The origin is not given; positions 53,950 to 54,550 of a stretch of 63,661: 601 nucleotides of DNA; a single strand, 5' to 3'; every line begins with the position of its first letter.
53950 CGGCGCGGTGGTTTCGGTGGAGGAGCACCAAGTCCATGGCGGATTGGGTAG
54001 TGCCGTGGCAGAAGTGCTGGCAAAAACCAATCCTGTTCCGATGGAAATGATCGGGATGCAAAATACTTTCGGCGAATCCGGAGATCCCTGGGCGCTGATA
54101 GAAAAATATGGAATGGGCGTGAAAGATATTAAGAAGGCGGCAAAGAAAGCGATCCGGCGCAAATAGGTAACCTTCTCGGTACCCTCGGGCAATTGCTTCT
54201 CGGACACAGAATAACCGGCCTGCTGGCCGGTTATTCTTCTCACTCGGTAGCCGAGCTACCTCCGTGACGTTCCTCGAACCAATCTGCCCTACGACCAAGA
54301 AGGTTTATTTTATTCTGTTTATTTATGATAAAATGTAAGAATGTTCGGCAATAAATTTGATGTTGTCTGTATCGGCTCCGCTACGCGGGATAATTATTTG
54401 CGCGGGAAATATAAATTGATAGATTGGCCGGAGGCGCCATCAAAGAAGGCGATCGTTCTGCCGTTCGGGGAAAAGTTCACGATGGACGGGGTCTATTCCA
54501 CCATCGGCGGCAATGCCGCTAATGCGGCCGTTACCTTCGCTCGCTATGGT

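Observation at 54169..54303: About 125-nt structured element present twice (copy A) with conserved single-stranded blocks and compensatory hairpin changes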

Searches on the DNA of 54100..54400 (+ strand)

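Call 7: search_rna_families(source=window, start=54100, end=54400, threshold=evalue, max_evalue=10, show_alignments=3)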
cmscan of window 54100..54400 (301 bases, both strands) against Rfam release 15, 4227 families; matches with E-value up to 10: 3.
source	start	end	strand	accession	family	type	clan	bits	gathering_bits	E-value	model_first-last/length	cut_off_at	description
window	54162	54241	+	RF02064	STnc370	Gene; sRNA;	-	18.9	54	5.7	1-71/71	no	Enterobacterial sRNA STnc370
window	54205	54237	-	RF03223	mir-2209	Gene; miRNA;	-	12.9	70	9.5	1-63/63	no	mir-2209 microRNA precursor family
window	54294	54400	+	RF01471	rliB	Gene; sRNA;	-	11.4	40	5.2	1-354/360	3'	Listeria sRNA rliB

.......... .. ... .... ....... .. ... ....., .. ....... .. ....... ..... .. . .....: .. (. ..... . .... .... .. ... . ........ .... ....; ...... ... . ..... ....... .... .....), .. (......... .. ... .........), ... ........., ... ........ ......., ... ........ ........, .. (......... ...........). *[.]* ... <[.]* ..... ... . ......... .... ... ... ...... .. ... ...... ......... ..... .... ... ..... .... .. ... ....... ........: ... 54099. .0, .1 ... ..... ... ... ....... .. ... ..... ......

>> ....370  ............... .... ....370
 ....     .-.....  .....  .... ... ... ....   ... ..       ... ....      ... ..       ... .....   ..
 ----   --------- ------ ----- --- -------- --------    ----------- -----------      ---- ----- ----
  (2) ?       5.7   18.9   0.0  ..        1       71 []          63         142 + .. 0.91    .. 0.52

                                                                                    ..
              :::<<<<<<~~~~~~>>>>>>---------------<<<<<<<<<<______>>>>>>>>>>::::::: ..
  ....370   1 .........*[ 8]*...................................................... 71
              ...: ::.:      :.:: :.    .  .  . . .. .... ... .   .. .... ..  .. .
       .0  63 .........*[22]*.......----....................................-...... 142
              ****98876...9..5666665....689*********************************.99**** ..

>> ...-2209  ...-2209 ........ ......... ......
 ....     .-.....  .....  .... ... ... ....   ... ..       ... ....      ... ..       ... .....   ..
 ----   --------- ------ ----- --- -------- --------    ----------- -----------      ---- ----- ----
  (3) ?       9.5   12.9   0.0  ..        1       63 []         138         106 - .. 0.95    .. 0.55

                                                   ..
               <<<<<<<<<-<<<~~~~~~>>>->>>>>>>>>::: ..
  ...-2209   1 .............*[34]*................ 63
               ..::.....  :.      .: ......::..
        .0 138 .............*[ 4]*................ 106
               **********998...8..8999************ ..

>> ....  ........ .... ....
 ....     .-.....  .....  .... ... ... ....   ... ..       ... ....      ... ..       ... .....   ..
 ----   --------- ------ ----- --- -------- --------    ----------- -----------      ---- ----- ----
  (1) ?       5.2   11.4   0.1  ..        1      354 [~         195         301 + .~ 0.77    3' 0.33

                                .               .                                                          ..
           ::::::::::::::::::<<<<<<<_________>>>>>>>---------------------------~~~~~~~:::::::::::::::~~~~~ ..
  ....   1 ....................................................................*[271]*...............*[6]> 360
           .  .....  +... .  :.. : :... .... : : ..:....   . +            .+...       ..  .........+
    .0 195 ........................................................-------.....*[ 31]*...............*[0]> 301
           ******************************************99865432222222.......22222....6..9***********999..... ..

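Call 41: build_rna_model(alignment_id=A2, structure=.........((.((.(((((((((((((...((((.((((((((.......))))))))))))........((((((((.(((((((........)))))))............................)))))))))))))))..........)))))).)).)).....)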
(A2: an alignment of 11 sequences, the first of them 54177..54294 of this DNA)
Model R1 built from alignment A2 (11 sequences, 172 columns); structure: as given.
model positions 151; base pairs 44; branch points 1; effective number of sequences 1.39; information 0.59 bits per position. Calibrated on 0.2 Mb of random sequence (short: E-values are rough).
structure used (alignment columns):
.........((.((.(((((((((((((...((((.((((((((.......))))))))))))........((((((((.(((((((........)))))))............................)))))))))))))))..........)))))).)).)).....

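Call 42: search_with_rna_model(model_id=R1, sources=[window, L001, L002, L003, L006, L007, L013, L014, L015, L019, L020, L021, L022, L023, L024, L025], max_evalue=10)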
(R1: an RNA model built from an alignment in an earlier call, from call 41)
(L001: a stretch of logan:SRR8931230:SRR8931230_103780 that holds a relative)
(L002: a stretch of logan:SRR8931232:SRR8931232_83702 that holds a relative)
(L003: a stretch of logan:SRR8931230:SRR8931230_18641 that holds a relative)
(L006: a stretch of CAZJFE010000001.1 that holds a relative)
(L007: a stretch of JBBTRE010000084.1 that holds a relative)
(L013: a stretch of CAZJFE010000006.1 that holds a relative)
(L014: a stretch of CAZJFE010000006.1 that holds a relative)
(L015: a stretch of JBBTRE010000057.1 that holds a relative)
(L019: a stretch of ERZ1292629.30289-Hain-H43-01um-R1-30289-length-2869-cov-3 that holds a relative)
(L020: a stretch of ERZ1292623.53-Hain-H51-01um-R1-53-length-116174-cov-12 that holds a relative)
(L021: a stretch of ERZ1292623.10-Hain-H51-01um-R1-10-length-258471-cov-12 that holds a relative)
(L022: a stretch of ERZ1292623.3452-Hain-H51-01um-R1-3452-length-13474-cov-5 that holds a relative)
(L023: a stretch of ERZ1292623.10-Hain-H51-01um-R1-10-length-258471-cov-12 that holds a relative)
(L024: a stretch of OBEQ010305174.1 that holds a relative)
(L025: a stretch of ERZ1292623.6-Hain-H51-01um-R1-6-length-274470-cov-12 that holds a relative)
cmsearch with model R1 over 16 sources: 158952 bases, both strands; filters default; matches with E-value up to 10: 30.
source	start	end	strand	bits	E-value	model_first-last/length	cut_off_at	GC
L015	1347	1497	+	182.3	6.2e-48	1-151/151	no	0.54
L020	1031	1181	-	180.2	2.4e-47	1-151/151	no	0.55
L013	1553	1704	-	175.6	4.4e-46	1-151/151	no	0.52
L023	3261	3411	-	172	4.3e-45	1-151/151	no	0.51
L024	756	907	-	167.1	1e-43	1-151/151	no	0.55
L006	1703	1854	+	166.3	1.7e-43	1-151/151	no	0.49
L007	5941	6111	+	159.9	1e-41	1-151/151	no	0.6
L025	1978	2148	+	159.9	1e-41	1-151/151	no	0.6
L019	2117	2265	+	142.7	5.9e-37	1-151/151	no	0.56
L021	190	332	-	135.9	4.6e-35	1-151/151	no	0.54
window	57952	58073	+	123.5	1.2e-31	1-151/151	no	0.6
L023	2824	2966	-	85.3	4.8e-21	1-151/151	no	0.56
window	54178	54294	+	82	3.9e-20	1-151/151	no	0.57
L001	1457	1573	+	82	3.9e-20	1-151/151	no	0.57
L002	1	82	+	61.1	2.4e-14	41-151/151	5'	0.66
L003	1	82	+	61.1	2.4e-14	41-151/151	5'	0.66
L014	1162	1283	+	54.8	1.3e-12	1-151/151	no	0.44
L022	2464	2577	-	53.2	3.7e-12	1-151/151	no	0.45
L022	2380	2485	+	28.4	2.9e-05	1-151/151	no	0.53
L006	4590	4714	+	25.3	0.00021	1-151/151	no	0.51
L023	3257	3407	+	17.7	0.026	1-151/151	no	0.51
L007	6008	6084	-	17.4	0.031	22-124/151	no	0.64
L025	2045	2121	-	17.4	0.031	22-124/151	no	0.64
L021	224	264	+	14.3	0.23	72-117/151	no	0.51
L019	2121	2269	-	12.3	0.83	1-151/151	no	0.55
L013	1549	1700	+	11.8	1.1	1-151/151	no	0.52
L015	1423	1447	-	11.7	1.2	81-105/151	no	0.36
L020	1081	1105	+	11.7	1.2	81-105/151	no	0.36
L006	1779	1804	-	10.9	2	81-105/151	no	0.42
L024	806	831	+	10.9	2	81-105/151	no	0.35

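Call 43: search_with_rna_model(model_id=R1, sources=[L023, L022, L006, L014], max_evalue=0.001, show_alignments=8)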
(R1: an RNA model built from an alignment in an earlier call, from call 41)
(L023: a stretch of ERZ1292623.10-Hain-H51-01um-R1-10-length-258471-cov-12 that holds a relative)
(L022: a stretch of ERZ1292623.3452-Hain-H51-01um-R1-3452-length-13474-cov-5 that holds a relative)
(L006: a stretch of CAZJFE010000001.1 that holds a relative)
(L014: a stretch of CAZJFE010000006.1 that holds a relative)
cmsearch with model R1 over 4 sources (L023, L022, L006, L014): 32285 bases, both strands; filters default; matches with E-value up to 0.001: 7.
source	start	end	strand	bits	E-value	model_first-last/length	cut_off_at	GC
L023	3261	3411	-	172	8.8e-46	1-151/151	no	0.51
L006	1703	1854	+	166.3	3.5e-44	1-151/151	no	0.49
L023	2824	2966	-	85.3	9.8e-22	1-151/151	no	0.56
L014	1162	1283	+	54.8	2.7e-13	1-151/151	no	0.44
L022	2464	2577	-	53.2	7.5e-13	1-151/151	no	0.45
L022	2380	2485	+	28.4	5.8e-06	1-151/151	no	0.53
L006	4590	4714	+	25.3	4.2e-05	1-151/151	no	0.51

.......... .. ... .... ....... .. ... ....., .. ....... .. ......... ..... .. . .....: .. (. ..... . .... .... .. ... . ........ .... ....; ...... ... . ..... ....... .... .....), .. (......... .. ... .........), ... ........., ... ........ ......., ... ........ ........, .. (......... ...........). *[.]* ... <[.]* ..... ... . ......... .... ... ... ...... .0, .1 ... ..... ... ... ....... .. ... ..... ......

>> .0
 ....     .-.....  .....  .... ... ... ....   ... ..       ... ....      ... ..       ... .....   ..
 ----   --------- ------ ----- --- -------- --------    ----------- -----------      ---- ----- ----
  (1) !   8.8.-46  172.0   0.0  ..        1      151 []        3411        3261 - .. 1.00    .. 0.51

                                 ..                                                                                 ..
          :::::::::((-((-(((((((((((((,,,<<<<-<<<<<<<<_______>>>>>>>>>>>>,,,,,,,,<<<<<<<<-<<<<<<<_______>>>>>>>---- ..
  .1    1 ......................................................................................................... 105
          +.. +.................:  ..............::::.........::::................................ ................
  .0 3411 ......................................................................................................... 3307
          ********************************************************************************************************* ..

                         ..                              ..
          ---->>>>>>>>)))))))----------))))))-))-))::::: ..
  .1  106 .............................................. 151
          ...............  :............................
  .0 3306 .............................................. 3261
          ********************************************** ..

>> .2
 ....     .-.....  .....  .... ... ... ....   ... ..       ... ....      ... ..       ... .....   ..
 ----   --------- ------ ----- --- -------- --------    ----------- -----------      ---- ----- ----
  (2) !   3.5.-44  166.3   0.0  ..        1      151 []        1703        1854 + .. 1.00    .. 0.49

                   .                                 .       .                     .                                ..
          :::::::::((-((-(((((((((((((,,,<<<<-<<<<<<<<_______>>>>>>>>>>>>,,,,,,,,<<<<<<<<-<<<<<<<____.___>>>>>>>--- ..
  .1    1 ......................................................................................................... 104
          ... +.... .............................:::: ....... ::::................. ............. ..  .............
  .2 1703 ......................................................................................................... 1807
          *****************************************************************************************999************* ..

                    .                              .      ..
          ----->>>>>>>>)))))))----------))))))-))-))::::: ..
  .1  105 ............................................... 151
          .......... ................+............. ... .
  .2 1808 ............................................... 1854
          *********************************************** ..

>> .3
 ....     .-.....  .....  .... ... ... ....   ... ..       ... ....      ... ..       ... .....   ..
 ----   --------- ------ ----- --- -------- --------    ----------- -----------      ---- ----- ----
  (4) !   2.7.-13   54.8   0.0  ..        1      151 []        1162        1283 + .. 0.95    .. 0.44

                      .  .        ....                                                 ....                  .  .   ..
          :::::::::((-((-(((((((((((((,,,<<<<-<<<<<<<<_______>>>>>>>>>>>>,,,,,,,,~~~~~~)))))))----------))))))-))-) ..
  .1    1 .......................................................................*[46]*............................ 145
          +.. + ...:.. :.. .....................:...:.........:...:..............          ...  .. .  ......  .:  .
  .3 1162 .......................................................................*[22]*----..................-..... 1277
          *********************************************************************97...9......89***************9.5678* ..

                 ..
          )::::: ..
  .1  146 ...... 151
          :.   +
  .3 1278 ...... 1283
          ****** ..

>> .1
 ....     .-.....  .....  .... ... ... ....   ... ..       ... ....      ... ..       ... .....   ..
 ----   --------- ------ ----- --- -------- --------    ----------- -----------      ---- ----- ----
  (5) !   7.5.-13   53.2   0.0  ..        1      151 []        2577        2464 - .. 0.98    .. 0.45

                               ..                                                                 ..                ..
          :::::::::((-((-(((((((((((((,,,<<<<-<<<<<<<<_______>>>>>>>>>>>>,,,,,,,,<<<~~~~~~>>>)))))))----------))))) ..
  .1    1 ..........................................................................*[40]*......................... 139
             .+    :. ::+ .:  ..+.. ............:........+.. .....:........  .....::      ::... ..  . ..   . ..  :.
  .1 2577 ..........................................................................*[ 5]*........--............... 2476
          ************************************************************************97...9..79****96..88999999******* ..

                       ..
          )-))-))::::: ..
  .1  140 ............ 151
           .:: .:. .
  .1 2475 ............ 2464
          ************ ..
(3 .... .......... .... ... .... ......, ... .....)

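Call 58: search_with_rna_model(model_id=R1, sources=[L026, L027, L028, L029, L030, L031], max_evalue=1, show_alignments=4)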
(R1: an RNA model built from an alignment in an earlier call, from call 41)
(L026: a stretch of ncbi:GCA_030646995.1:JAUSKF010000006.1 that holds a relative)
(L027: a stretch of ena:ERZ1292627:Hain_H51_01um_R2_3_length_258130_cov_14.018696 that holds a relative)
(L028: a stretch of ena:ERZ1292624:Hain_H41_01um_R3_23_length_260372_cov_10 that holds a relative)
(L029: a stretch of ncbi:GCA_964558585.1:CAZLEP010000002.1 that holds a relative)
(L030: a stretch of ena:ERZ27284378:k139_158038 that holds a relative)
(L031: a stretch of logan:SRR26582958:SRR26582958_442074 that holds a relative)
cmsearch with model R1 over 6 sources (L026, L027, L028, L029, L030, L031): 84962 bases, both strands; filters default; matches with E-value up to 1: 0.
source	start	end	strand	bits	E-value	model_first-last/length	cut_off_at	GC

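Call 66: search_with_rna_model(model_id=R1, sources=[window, L006, L007, L013, L015, L019, L020, L021, L023, L024], max_evalue=1e-15, make_alignment=true)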
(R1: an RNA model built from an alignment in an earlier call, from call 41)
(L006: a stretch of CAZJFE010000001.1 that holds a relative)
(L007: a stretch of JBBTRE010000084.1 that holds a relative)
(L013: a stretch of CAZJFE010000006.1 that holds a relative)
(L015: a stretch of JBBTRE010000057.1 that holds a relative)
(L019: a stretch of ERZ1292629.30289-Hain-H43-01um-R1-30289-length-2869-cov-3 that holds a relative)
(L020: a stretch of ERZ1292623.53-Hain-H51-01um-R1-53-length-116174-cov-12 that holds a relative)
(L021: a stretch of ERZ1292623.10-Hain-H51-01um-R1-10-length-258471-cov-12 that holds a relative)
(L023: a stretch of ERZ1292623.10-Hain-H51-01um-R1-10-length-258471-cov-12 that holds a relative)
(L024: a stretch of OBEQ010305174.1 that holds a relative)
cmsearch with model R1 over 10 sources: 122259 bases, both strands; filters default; matches with E-value up to 1e-15: 12.
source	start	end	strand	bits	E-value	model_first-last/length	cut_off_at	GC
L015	1347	1497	+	182.3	4.8e-48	1-151/151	no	0.54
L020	1031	1181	-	180.2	1.9e-47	1-151/151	no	0.55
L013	1553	1704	-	175.6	3.4e-46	1-151/151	no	0.52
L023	3261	3411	-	172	3.3e-45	1-151/151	no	0.51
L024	756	907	-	167.1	7.9e-44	1-151/151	no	0.55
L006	1703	1854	+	166.3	1.3e-43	1-151/151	no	0.49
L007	5941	6111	+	159.9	7.7e-42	1-151/151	no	0.6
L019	2117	2265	+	142.7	4.6e-37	1-151/151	no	0.56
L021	190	332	-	135.9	3.5e-35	1-151/151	no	0.54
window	57952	58073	+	123.5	9.3e-32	1-151/151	no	0.6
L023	2824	2966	-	85.3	3.7e-21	1-151/151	no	0.56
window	54178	54294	+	82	3e-20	1-151/151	no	0.57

Alignment A3: 12 matches aligned to the model, 176 columns, each read 5' to 3' on its own strand. Consensus structure (alignment columns), stored with it:
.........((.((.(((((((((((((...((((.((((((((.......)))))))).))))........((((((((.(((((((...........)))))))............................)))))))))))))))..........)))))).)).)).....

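Call 74: search_with_rna_model(model_id=R1, source=window, filters=off, max_evalue=10)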
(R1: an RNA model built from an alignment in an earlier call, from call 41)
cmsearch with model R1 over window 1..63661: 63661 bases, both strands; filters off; matches with E-value up to 10: 26.
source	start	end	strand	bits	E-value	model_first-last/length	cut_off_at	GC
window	57952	58073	+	123.5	4.9e-32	1-151/151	no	0.6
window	54178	54294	+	82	1.6e-20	1-151/151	no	0.57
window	22202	22243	-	12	0.4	1-151/151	no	0.45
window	28602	28673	-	11.1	0.71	1-151/151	no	0.46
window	33401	33525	-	10.7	0.9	1-151/151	no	0.45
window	28441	28476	+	10.5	1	32-63/151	no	0.47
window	53338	53454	+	10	1.4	1-151/151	no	0.53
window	33468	33500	+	9.8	1.6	32-63/151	no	0.48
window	58667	58711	+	9.7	1.7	1-151/151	no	0.44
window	57956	58077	-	9.6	1.8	1-151/151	no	0.61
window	44681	44726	+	9.2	2.3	1-151/151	no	0.22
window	1304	1350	-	9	2.7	1-151/151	no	0.57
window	21548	21605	-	8.9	2.9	1-151/151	no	0.36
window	26003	26057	-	8.8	2.9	1-151/151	no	0.58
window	54208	54237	-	8.6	3.5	32-63/151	no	0.53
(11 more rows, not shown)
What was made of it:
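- The CM is strongly strand-asymmetric: 123 bits on + against 10 bits on - (call 74).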
